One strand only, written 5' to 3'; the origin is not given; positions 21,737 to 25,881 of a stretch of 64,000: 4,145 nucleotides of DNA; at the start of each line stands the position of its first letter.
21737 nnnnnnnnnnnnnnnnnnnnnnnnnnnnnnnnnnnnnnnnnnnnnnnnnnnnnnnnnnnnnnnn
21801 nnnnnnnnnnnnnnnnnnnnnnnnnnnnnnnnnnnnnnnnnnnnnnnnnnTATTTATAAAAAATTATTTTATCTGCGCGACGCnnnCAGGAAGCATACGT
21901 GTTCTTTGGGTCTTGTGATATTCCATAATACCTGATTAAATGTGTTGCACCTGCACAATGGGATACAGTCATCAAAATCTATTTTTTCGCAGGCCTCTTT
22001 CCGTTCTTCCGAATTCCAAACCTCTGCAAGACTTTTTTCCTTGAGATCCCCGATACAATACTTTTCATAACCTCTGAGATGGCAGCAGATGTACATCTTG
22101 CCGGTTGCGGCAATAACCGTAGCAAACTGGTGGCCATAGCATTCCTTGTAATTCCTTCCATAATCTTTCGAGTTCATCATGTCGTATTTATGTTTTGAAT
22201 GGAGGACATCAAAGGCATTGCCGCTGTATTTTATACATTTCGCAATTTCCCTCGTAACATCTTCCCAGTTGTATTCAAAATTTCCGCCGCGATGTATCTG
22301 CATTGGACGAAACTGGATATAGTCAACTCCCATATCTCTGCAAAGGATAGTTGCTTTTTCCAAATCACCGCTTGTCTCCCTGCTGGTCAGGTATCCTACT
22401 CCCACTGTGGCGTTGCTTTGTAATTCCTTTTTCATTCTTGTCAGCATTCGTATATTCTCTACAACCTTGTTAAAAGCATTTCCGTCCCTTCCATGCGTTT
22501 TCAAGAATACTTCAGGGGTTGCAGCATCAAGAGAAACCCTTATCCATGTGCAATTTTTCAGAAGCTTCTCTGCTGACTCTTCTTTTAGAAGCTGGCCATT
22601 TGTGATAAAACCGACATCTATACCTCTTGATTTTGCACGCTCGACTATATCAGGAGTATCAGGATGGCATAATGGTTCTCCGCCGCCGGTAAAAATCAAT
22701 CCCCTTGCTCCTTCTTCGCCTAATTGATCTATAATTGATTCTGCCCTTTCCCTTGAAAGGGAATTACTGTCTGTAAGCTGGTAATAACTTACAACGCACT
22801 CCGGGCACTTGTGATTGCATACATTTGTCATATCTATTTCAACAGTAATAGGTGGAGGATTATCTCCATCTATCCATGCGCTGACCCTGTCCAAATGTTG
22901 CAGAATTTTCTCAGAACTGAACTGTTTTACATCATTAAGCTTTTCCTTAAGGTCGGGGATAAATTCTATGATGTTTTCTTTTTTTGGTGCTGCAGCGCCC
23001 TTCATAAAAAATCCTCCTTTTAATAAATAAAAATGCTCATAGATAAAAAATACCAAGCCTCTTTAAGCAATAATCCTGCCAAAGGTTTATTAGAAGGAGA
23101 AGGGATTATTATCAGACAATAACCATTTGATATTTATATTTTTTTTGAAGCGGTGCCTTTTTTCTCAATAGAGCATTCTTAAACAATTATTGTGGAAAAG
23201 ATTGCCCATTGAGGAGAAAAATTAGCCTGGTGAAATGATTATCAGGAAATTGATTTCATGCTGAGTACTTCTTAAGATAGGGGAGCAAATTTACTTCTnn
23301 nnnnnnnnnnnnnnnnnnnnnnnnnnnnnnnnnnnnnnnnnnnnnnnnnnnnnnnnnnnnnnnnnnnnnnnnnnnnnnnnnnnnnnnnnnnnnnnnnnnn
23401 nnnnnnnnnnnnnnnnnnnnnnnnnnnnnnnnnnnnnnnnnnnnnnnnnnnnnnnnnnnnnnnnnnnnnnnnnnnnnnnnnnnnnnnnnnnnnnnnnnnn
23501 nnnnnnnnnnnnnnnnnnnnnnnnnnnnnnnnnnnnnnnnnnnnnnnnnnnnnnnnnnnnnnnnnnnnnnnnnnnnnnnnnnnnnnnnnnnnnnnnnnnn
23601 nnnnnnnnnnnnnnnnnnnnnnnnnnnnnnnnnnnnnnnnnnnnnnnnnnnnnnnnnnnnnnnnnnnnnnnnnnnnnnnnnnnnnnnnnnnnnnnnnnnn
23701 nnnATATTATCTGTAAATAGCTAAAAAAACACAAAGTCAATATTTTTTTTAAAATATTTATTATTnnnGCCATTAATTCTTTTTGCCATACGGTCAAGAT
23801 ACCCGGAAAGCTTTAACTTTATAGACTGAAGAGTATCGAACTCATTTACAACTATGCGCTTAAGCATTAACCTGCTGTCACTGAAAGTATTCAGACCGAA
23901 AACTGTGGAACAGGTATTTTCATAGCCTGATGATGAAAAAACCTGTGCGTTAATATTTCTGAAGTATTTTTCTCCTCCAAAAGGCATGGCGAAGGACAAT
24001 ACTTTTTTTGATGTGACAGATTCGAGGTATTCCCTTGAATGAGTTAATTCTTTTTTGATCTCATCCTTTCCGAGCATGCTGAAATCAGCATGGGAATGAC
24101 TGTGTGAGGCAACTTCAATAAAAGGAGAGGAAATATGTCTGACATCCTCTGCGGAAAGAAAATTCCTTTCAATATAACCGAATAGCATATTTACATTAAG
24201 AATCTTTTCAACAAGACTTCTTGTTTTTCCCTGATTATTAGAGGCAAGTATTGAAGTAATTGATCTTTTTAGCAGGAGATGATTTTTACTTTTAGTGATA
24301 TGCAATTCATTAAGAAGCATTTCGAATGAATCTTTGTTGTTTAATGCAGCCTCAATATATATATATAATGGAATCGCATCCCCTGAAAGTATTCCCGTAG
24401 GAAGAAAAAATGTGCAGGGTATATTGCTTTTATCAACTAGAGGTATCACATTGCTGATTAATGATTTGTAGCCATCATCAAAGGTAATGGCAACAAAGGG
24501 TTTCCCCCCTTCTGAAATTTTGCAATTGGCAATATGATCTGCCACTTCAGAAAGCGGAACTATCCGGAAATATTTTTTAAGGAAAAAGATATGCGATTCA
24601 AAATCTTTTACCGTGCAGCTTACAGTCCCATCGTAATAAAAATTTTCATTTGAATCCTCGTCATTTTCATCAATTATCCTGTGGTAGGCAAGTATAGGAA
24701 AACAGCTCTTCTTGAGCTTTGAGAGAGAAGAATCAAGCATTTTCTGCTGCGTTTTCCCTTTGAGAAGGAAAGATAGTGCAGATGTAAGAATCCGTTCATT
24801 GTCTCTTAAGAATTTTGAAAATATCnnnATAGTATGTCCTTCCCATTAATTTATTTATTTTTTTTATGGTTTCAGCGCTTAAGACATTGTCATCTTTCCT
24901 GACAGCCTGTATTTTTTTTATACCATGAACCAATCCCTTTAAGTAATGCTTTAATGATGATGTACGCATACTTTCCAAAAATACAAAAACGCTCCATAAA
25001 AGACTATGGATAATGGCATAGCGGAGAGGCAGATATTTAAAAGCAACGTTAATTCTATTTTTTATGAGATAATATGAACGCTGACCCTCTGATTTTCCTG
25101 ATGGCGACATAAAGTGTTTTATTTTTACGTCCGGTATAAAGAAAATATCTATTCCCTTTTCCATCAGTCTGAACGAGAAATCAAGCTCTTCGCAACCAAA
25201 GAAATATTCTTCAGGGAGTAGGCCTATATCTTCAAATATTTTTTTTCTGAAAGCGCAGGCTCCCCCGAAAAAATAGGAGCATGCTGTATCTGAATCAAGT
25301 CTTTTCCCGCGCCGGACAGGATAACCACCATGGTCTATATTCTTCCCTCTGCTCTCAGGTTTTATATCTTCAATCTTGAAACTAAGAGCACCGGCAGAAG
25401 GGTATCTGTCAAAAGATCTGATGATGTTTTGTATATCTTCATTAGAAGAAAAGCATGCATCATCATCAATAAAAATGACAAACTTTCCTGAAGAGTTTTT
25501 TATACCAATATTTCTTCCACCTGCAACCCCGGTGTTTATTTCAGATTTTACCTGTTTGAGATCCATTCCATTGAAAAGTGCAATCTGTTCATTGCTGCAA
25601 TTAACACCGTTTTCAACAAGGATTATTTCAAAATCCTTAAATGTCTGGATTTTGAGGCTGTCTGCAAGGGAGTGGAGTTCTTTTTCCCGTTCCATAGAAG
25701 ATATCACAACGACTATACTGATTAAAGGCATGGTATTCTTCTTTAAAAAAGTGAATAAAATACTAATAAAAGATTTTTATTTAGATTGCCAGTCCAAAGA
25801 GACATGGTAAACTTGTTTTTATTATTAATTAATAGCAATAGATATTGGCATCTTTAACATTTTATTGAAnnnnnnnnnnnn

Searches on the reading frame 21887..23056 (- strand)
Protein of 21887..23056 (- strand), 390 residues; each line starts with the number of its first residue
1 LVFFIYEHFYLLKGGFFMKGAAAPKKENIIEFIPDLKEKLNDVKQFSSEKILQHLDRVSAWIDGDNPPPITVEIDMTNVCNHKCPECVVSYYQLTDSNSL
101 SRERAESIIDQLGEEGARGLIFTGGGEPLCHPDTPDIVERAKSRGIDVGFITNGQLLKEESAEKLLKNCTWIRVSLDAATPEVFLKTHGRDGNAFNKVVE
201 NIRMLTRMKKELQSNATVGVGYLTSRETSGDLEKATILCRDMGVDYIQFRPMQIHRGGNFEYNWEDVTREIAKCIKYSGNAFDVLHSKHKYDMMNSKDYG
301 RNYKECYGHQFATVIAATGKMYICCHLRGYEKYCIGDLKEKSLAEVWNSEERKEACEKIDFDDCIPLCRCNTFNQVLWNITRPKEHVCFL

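Call 37: search_protein_families(library=pfam, proteins=[window:21887-23056:-], max_evalue=0.0001)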
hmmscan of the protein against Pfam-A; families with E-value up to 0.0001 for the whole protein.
window:21887-23056:- (390 aa): 3 families
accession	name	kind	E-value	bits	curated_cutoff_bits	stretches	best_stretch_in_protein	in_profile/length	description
PF04055.27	Radical_SAM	-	6.4e-23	82.2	29.5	1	76-215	3-147/166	Radical SAM superfamily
PF13186.11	SPASM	-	1.2e-09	38.7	21.5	1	306-370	1-66/67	Iron-sulfur cluster-binding domain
PF13353.11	Fer4_12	-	1.5e-07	32.2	22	1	79-170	14-110/137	4Fe-4S single cluster domain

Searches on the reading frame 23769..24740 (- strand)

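Call 37: search_protein_families(library=pfam, proteins=[window:23769-24740:-], max_evalue=0.0001)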
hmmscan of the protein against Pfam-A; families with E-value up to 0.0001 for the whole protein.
window:23769-24740:- (324 aa): 1 family
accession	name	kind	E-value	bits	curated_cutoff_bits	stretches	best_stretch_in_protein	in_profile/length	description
PF01522.26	Polysacc_deac_1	-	1.2e-17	64.5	23.1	2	193-256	47-107/124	Polysaccharide deacetylase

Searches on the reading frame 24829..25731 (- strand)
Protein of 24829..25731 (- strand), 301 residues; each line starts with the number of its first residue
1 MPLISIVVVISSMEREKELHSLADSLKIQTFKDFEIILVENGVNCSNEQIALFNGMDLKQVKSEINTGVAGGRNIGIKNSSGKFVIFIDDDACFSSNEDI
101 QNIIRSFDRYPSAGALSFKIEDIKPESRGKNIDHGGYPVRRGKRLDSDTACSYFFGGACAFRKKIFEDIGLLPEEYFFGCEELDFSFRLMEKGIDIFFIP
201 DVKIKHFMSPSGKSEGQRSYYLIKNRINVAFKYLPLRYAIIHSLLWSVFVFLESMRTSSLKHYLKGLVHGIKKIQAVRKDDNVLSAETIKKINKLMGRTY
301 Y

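Call 37: search_protein_families(library=pfam, proteins=[window:24829-25731:-], max_evalue=0.0001)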
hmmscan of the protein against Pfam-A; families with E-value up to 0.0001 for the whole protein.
window:24829-25731:- (301 aa): 3 families
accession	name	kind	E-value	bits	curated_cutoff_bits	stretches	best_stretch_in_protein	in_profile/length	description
PF00535.33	Glycos_transf_2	-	2.6e-17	63.7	23.3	1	8-170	2-168/168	Glycosyl transferase family 2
PF13632.12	Glyco_trans_2_3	-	2.4e-05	24.7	27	1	151-252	69-171/198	Glycosyl transferase family group 2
PF13641.12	Glyco_tranf_2_3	-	2.9e-05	24.7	27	0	6-207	3-212/230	Glycosyltransferase like family 2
